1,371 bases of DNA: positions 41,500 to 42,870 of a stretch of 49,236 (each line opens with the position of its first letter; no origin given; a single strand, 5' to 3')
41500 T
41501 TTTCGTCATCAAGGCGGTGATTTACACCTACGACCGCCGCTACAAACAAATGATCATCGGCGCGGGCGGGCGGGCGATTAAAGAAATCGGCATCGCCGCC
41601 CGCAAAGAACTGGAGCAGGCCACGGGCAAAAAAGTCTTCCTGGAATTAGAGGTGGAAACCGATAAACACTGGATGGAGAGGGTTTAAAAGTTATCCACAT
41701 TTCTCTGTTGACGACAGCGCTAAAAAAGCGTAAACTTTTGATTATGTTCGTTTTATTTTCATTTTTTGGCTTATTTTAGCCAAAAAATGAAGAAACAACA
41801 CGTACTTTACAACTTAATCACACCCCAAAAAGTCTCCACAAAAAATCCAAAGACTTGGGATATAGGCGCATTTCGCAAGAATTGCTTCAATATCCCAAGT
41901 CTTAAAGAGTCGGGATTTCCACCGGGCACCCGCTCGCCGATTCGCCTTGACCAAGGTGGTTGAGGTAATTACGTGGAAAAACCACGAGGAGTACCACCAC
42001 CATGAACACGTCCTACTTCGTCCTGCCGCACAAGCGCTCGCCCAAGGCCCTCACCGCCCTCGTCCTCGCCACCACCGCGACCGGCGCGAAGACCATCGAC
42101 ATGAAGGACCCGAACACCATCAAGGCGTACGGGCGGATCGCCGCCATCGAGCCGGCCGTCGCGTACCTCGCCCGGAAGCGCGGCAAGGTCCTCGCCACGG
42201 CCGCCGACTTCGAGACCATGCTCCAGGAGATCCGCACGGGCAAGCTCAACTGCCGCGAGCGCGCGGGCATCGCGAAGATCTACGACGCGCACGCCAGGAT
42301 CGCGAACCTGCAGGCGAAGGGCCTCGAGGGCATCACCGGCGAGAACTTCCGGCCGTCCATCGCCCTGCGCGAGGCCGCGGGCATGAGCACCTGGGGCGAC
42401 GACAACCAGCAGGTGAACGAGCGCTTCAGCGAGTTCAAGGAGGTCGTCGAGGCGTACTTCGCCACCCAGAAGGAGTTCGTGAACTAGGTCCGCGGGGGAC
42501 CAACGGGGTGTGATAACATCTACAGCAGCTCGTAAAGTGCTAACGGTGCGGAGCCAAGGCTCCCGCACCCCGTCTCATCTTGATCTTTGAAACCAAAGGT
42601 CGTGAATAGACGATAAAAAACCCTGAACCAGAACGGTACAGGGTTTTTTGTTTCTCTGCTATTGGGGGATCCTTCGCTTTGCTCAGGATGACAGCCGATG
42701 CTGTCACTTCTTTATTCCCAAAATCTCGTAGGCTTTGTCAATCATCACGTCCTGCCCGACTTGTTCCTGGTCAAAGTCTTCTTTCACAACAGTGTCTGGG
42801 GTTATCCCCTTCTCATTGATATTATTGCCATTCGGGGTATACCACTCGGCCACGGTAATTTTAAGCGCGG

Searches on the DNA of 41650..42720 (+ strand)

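Call 8: search_dna_similar(query=window:41900-42600:+, collection=phages, mode=distant)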
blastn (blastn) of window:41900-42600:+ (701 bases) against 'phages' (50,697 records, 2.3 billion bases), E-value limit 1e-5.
No match.

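Call 48: search_rna_families(source=window, start=41650, end=42720, threshold=evalue, max_evalue=10)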
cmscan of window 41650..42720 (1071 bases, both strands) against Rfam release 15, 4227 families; matches with E-value up to 10: 32.
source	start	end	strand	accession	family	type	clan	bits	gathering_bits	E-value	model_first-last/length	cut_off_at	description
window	42587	42652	+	RF00506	Thr_leader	Cis-reg; leader;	-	30.2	55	0.002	1-118/118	no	Threonine operon leader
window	42612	42688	-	RF00506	Thr_leader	Cis-reg; leader;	-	27.6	55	0.0086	1-118/118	no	Threonine operon leader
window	41740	41817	+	RF03323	mir-3613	Gene; miRNA;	-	26.3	91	0.0049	1-86/86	no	mir-3613 microRNA precursor family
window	42579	42654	+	RF02064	STnc370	Gene; sRNA;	-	26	54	0.64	1-71/71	no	Enterobacterial sRNA STnc370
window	42615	42695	-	RF02495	ohsC_RNA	Gene; antitoxin;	-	25.1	50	0.3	1-77/77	no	Oppression of Hydrophobic ORF by sRNA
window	41748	41892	+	RF00543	snopsi18S-1377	Gene; snRNA; snoRNA; HACA-box;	-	22.5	48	0.17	1-140/140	no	Small nucleolar RNA psi18S-1377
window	41745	41806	+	RF03578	mir-3910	Gene; miRNA;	-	22.1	95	0.15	1-82/82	no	mir-3910 microRNA precursor family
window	41755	41794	+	RF04239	mir-4679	Gene; miRNA;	-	21.4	88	0.34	1-75/75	no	mir-4679 microRNA precursor family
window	41719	41806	-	RF01859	Phe_leader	Cis-reg; leader;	-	21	55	0.95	1-125/125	no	Phenylalanine leader peptide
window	42579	42649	+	RF02083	OrzO-P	Gene; antitoxin;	-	20.2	60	1.8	1-76/76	no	OrzO-P RNA antitoxin family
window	41848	41905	-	RF03459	mir-1890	Gene; miRNA;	-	20.1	76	0.55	1-78/78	no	mir-1890 microRNA precursor family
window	41739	41811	-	RF03323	mir-3613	Gene; miRNA;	-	19.6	91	0.37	1-86/86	no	mir-3613 microRNA precursor family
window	42599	42653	+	RF02495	ohsC_RNA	Gene; antitoxin;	-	19.6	50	4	1-77/77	no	Oppression of Hydrophobic ORF by sRNA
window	41748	41803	-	RF04239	mir-4679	Gene; miRNA;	-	19.3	88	1.2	1-75/75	no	mir-4679 microRNA precursor family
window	41699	41802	-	RF02330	TtnuHACA23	Gene; snRNA; snoRNA; HACA-box;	-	18.8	100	8.9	1-135/135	no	Tetrahymena snoRNA TtnuHACA23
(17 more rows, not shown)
